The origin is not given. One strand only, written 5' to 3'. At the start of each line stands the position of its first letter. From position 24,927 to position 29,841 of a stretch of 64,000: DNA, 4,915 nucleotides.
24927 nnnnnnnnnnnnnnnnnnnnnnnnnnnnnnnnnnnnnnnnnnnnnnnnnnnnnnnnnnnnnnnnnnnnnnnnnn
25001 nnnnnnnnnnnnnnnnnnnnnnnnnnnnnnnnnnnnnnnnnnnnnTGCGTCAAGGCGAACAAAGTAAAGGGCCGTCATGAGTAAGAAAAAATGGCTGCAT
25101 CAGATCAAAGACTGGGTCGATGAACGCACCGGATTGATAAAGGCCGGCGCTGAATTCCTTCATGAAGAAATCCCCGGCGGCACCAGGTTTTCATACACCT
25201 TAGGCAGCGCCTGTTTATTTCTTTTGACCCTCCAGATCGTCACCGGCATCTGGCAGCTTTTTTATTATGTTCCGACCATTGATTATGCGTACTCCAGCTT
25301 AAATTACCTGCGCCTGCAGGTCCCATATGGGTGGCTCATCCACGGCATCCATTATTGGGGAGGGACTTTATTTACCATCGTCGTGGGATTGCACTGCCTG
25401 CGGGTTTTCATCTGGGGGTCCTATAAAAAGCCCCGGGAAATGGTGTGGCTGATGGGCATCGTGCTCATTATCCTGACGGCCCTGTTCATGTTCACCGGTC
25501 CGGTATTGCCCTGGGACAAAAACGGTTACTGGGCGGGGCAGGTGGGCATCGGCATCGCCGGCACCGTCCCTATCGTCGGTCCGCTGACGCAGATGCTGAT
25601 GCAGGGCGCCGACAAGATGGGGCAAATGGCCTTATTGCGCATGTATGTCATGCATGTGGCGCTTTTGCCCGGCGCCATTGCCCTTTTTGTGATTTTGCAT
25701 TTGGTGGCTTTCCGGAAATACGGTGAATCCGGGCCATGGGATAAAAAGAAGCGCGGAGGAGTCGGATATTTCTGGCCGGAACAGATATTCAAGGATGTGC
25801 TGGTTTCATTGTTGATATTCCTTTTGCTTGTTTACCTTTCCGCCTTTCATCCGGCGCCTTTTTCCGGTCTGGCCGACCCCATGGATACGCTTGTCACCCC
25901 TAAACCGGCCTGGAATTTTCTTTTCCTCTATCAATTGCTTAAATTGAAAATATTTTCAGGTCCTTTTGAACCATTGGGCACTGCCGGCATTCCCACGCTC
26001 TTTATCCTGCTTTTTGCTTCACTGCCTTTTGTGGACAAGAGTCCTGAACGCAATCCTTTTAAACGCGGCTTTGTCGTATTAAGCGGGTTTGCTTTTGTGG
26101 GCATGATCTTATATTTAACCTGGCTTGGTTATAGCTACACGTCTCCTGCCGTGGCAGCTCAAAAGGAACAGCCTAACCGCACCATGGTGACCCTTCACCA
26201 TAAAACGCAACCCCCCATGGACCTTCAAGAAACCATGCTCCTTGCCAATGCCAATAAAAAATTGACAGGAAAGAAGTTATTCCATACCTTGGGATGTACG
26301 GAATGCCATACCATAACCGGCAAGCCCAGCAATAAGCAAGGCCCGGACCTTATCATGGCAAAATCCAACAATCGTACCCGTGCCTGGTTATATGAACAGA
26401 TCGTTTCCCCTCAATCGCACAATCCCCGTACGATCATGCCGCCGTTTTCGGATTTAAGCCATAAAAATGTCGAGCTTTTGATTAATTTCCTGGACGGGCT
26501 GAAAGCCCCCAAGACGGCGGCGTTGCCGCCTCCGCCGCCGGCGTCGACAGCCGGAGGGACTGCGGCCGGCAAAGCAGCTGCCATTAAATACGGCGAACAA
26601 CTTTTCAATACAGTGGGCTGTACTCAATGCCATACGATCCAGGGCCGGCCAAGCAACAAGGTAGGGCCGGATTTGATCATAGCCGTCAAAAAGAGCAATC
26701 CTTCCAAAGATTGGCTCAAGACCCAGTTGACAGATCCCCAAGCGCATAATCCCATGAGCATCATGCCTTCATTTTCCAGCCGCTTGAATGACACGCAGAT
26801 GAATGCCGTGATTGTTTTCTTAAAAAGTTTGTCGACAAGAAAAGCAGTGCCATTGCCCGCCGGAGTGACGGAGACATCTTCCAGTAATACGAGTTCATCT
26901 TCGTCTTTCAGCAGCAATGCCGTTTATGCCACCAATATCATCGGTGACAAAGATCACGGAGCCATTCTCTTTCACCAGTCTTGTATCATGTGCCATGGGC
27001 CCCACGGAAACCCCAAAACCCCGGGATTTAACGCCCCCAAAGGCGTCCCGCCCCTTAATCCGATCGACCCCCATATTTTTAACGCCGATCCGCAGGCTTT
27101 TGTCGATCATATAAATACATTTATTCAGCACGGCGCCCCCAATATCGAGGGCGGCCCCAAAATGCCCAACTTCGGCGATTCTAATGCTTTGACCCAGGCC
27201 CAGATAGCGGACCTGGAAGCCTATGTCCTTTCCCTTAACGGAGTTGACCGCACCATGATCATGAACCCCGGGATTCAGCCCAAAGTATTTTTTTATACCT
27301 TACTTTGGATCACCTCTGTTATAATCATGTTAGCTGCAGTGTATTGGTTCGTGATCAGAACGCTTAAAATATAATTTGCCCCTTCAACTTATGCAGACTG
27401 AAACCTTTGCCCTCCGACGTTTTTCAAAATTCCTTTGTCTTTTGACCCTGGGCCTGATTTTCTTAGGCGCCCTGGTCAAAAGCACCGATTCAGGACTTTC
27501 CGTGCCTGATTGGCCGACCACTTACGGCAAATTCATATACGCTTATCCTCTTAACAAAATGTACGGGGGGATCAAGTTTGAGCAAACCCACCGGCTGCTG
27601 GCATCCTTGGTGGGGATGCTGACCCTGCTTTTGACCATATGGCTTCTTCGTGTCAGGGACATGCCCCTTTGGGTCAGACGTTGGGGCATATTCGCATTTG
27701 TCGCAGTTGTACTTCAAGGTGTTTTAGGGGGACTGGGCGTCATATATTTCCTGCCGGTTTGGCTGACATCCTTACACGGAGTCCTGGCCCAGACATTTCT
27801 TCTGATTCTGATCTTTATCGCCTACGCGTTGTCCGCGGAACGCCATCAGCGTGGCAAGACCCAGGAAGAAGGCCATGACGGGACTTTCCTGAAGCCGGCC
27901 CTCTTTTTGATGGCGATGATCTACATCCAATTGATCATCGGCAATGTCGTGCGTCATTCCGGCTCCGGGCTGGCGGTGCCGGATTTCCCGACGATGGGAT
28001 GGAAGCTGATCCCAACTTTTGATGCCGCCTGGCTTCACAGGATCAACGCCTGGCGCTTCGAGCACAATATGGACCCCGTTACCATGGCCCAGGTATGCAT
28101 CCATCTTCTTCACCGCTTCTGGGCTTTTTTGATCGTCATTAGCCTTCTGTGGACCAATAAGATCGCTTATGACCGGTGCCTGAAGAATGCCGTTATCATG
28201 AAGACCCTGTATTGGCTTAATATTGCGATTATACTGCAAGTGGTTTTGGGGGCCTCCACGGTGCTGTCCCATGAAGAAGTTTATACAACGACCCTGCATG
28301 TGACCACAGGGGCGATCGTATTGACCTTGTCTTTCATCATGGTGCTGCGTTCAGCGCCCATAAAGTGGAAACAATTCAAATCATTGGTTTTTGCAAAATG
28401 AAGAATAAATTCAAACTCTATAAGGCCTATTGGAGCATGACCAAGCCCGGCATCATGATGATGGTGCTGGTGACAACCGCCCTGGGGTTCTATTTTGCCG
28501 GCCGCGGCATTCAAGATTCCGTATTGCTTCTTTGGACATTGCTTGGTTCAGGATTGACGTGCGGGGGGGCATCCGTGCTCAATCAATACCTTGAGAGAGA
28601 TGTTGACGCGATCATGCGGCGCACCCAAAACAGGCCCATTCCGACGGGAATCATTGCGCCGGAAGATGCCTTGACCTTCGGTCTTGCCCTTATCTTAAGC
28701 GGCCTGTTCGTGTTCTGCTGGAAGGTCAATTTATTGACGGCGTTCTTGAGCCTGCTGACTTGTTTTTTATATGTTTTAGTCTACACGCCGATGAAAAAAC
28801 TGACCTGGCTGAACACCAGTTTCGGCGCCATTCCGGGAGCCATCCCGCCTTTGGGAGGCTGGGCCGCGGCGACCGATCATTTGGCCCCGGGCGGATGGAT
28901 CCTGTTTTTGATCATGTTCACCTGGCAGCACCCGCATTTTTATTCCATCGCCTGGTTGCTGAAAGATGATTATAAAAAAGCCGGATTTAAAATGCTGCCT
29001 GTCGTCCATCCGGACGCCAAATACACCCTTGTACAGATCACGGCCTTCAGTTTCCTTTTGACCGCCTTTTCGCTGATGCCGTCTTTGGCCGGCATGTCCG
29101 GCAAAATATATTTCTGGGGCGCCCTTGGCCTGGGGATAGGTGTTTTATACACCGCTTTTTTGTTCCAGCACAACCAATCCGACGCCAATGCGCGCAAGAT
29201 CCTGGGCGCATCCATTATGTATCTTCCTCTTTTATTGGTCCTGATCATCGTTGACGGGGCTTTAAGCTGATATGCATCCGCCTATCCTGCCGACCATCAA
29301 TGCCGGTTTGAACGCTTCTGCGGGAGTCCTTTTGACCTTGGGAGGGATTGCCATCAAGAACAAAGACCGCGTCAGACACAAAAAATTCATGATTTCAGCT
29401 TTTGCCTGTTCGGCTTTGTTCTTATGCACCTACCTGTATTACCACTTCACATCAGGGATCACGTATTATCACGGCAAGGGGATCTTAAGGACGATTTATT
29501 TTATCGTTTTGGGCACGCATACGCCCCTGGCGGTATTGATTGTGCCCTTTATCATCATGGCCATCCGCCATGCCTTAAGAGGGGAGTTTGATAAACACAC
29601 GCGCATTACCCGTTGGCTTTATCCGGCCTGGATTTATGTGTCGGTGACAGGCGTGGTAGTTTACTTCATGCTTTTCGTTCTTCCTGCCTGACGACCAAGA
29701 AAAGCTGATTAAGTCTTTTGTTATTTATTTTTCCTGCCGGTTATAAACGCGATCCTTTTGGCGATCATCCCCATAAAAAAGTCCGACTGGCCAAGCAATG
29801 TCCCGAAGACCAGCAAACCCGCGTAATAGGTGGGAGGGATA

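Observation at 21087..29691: bc complex embedded inside the aa3 oxidase operon; the c-type cytochrome is fused to cytochrome b and CoxB lacks a cyt c domain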

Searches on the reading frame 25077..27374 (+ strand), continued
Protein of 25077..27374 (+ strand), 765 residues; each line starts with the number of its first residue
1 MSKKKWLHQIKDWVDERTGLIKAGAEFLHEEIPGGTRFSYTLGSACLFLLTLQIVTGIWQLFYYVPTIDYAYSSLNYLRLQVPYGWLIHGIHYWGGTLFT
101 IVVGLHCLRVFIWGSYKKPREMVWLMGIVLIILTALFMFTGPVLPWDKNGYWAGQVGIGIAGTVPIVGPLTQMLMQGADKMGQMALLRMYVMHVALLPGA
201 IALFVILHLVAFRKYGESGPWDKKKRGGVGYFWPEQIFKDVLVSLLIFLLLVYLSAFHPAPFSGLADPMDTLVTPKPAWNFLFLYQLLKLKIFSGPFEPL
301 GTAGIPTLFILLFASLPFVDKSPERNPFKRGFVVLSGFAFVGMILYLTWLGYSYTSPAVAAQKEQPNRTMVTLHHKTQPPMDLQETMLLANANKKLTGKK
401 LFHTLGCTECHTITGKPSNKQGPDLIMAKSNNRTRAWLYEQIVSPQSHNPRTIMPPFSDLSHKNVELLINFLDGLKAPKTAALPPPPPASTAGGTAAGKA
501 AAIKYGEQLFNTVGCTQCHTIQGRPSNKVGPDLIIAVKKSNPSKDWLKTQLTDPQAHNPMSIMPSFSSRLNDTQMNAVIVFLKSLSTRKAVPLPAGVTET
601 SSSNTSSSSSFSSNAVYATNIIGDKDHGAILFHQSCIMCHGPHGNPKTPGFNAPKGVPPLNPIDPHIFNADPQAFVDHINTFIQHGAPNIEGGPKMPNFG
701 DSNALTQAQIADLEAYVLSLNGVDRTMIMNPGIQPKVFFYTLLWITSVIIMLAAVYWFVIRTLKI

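Call 66: find_encoding_contigs(protein=P0058, flank=8000, max_places=1)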
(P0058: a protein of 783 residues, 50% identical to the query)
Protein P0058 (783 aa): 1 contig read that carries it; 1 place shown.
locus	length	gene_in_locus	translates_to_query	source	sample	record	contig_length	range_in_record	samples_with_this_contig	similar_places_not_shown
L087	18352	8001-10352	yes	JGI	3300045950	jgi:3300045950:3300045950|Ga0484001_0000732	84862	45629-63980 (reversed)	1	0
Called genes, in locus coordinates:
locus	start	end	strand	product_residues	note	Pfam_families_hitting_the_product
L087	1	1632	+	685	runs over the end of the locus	PF22113:Mtrc-MtrF_II-IV_dom (weak), PF13435:Cytochrome_C554, PF14522:Cytochrome_C7 (faint)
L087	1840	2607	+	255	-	PF13795:HupE_UreJ_2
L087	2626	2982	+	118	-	PF20098:DUF6488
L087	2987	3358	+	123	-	PF20098:DUF6488 (weak)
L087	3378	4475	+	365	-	PF03824:NicO, PF25971:CzcB_N, PF03824:NicO, PF13386:DsbD_2 (weak)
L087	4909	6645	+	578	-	PF00115:COX1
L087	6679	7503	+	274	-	PF00116:COX2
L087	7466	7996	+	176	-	PF00355:Rieske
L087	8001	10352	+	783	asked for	PF00033:Cytochrome_B, PF13631:Cytochrom_B_N_2, PF00032:Cytochrom_B_C, PF02433:FixO (faint), PF00034:Cytochrom_C (weak), PF13442:Cytochrome_CBB3 (weak)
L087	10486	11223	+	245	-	-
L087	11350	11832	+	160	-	PF00254:FKBP_C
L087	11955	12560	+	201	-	PF13414:TPR_11 (faint), PF13374:TPR_10 (faint), PF13424:TPR_12 (faint), PF13428:TPR_14 (faint), PF14559:TPR_19 (weak), PF00515:TPR_1 (weak), PF07719:TPR_2 (weak), PF13181:TPR_8 (weak), +5 more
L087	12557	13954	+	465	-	PF00753:Lactamase_B, PF23023:Anti-Pycsar_Apyc1, PF12706:Lactamase_B_2, PF16661:Lactamase_B_6, PF10996:Beta-Casp, PF07521:RMMBL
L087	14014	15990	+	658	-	PF13520:AA_permease_2, PF00324:AA_permease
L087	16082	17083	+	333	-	PF04389:Peptidase_M28, PF01546:Peptidase_M20 (weak)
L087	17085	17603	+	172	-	-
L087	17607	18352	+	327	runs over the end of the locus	PF09925:DUF2157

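Call 67: find_encoding_contigs(protein=P0070, flank=8000, max_places=1)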
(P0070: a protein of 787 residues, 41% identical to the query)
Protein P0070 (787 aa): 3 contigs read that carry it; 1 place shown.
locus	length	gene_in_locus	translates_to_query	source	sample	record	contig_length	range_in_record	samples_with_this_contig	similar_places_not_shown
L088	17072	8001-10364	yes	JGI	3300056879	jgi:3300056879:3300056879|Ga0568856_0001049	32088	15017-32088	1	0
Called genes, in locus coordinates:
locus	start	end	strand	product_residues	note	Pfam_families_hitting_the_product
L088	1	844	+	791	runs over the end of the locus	PF09364:XFP_N, PF03894:XFP, PF09363:XFP_C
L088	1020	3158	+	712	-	PF11897:DUF3417, PF00343:Phosphorylase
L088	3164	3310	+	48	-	-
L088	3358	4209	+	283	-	PF00582:Usp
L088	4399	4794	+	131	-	-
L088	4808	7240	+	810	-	PF09137:Glucodextran_N, PF00723:Glyco_hydro_15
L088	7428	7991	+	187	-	PF00355:Rieske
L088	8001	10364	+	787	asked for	PF00033:Cytochrome_B, PF13631:Cytochrom_B_N_2, PF00032:Cytochrom_B_C, PF13442:Cytochrome_CBB3 (weak), PF00034:Cytochrom_C, PF13442:Cytochrome_CBB3 (weak), PF00034:Cytochrom_C, PF13442:Cytochrome_CBB3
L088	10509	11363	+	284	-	PF00561:Abhydrolase_1, PF12146:Hydrolase_4, PF12697:Abhydrolase_6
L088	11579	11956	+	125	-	PF02635:DsrE (faint)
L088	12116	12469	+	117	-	PF10823:DUF2568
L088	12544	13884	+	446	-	PF07690:MFS_1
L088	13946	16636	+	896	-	PF13191:AAA_16, PF13401:AAA_22 (weak), PF25873:WHD_MalT, PF07719:TPR_2 (faint), PF17874:TPR_MalT, PF13424:TPR_12 (weak), PF00196:GerE, PF08281:Sigma70_r4_2 (weak)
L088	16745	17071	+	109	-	?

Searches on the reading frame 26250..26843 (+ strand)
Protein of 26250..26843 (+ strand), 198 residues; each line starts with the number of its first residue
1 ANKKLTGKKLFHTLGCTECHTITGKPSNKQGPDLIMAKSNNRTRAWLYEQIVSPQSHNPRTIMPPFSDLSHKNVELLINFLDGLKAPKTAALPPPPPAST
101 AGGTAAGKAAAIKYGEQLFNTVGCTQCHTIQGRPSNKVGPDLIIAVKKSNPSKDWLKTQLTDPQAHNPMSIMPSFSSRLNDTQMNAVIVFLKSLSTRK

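Call 34: search_solved_structures(query=window:26250-26843:+, max_evalue=0.1, show_alignments=0)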
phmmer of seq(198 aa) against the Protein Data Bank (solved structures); distinct sequences matched with E-value up to 0.1: 73 (the best 60 are shown).
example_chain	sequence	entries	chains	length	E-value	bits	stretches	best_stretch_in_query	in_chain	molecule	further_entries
7zs0_A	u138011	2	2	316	0.00022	24.3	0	74-143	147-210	Hypothetical (Diheme) protein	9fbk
1yeb_A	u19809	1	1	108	0.0003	23.8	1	108-143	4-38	CYTOCHROME C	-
7zs1_A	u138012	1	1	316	0.0004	23.4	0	74-143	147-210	Hypothetical (Diheme) protein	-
7zs2_A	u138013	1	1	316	0.00052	23.1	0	74-143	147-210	Hypothetical (Diheme) protein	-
8hcr_C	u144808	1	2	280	0.00092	22.3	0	89-143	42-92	Cytochrome bc1 complex cytochrome c subunit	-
7e1v_O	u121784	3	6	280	0.00092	22.3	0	89-143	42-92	Cytochrome bc1 complex cytochrome c subunit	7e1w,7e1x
1ytc_A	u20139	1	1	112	0.0011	22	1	108-142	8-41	YEAST ISO-2 CYTOCHROME C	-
1raq_A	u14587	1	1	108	0.0011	22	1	108-143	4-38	REP A2 ISO-1-CYTOCHROME C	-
1yea_A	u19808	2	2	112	0.0018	21.4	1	108-142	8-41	CYTOCHROME C | Cytochrome c iso-2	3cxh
6p43_B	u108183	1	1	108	0.0018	21.3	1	108-158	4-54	Cytochrome c iso-1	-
1crg_A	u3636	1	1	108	0.0027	20.7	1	108-142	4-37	CYTOCHROME C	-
1rap_A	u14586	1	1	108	0.0029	20.7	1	108-143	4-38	REP A2 ISO-1-CYTOCHROME C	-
7mri_A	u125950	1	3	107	0.0029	20.6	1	108-142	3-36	Cytochrome c isoform 1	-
1irw_A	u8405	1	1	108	0.0032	20.5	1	108-142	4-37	CYTOCHROME C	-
6hwh_M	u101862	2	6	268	0.0032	20.5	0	89-143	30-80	Cytochrome bc1 complex cytochrome c subunit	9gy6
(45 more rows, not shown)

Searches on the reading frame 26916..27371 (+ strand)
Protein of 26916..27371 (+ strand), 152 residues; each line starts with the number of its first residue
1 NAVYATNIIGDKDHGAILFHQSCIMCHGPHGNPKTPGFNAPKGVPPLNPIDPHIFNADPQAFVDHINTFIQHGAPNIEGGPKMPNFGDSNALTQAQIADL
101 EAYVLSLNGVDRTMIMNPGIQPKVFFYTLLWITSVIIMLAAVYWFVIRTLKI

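Call 33: search_solved_structures(query=window:26916-27371:+, max_evalue=10, show_alignments=2)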
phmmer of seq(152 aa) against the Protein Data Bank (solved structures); distinct sequences matched with E-value up to 10: 19.
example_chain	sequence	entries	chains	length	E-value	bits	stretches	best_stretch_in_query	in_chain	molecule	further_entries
7b21_AAA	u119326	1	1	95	0.003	20.6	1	8-73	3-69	Carbohydrate binding protein, putative, cbp2D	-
2v07_A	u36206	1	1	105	0.11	15.5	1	12-38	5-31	CYTOCHROME C6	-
9wcx_U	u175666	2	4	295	0.12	15.3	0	78-147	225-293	Cytochrome bc1 complex cytochrome c subunit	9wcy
7rh5_O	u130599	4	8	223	0.18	14.8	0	8-52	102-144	Cytochrome bc1 complex cytochrome c subunit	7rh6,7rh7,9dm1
2dge_A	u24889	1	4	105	0.2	14.6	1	12-38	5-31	Cytochrome c6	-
6hwh_M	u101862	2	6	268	0.23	14.5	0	8-52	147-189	Cytochrome bc1 complex cytochrome c subunit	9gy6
8ovc_O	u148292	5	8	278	0.25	14.3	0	8-52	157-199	Cytochrome bc1 complex cytochrome c subunit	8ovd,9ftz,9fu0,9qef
6adq_C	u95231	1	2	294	0.32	14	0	8-52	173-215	Cytochrome bc1 complex cytochrome c subunit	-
9g83_v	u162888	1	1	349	0.37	13.8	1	14-112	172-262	Cbb3-type cytochrome c oxidase subunit CcoP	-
2ce0_A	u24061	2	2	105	0.54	13.2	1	12-38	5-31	CYTOCHROME C6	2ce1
6r6m_B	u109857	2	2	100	0.63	13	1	19-69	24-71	Kusta0088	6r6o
6r6n_B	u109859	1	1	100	0.7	12.9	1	19-69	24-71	KustA0088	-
8smr_G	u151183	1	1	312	0.74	12.8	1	11-42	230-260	Cbb3-type cytochrome c oxidase subunit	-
7y5e_GN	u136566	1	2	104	1.1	12.2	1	3-37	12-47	Cytochrome c6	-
5mxz_A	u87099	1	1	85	1.2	12.1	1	15-37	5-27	Cytochrome c-552 Ks_3358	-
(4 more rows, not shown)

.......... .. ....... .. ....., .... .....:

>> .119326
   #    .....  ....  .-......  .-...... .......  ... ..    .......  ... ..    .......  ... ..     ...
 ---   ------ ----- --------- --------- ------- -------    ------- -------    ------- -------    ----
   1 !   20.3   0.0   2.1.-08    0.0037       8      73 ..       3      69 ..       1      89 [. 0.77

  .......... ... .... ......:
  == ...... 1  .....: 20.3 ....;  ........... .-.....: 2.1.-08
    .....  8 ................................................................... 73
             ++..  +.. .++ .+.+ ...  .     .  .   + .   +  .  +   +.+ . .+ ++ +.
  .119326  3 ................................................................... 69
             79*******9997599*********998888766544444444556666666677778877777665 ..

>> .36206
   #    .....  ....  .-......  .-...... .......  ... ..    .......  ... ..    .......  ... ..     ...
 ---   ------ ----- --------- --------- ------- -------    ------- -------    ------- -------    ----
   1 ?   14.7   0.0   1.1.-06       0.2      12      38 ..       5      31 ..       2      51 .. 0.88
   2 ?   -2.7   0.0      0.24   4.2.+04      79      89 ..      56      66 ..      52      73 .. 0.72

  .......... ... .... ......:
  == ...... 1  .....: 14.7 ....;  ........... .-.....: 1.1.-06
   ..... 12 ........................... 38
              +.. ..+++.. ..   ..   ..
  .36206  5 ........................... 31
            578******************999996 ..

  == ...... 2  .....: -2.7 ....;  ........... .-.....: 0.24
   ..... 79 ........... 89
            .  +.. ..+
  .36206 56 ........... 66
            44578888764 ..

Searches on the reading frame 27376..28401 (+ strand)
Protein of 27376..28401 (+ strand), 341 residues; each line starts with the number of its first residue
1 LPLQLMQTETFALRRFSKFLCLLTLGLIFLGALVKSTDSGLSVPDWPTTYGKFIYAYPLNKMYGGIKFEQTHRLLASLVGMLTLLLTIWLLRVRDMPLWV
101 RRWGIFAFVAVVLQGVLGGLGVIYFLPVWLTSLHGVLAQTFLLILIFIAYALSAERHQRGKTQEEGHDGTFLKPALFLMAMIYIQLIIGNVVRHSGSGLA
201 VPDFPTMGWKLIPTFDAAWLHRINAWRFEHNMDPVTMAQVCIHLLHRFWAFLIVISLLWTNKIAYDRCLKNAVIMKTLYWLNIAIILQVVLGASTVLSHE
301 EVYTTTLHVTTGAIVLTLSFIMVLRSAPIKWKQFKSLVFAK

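Call 3: search_protein_families(library=pfam, proteins=[window:27376-28401:+], max_evalue=0.01)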
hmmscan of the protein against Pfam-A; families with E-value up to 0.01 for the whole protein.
window:27376-28401:+ (341 aa): 1 family
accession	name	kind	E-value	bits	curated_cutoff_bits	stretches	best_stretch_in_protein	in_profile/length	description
PF02628.20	COX15-CtaA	-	8.4e-38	130.6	29.9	1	16-318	3-320/322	Cytochrome oxidase assembly protein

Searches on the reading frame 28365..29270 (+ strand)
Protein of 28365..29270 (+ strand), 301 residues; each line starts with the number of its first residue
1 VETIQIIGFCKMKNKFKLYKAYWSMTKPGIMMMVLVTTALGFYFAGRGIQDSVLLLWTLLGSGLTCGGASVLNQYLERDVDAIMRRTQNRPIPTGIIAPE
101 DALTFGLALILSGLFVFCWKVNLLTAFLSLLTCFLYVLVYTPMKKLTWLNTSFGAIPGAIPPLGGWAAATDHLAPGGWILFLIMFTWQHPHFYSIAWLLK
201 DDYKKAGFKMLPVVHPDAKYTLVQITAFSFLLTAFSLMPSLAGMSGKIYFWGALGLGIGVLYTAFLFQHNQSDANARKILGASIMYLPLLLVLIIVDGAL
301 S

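Call 3: search_protein_families(library=pfam, proteins=[window:28365-29270:+], max_evalue=0.01)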
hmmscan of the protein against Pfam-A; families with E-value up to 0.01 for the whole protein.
window:28365-29270:+ (301 aa): 1 family
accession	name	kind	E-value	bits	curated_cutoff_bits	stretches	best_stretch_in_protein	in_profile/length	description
PF01040.23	UbiA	-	1.5e-61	208.4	34.2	1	34-279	1-243/250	UbiA prenyltransferase family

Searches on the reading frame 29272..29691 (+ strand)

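Call 3: search_protein_families(library=pfam, proteins=[window:29272-29691:+], max_evalue=0.01)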
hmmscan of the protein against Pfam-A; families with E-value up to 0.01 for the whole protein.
window:29272-29691:+ (139 aa): 2 families
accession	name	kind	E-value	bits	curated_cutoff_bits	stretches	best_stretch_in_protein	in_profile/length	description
PF04238.17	DUF420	-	6.9e-40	136.8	30.5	1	6-134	1-130/130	Protein of unknown function (DUF420)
PF10067.14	DUF2306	-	4.4e-05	24.1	31.6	0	23-58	79-116/147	Predicted membrane protein (DUF2306)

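Call 19: search_protein_families(library=ncbifam, proteins=[window:29272-29691:+], max_evalue=0.01)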
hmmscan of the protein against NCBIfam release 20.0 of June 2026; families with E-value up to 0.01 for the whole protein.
window:29272-29691:+ (139 aa): 0 families
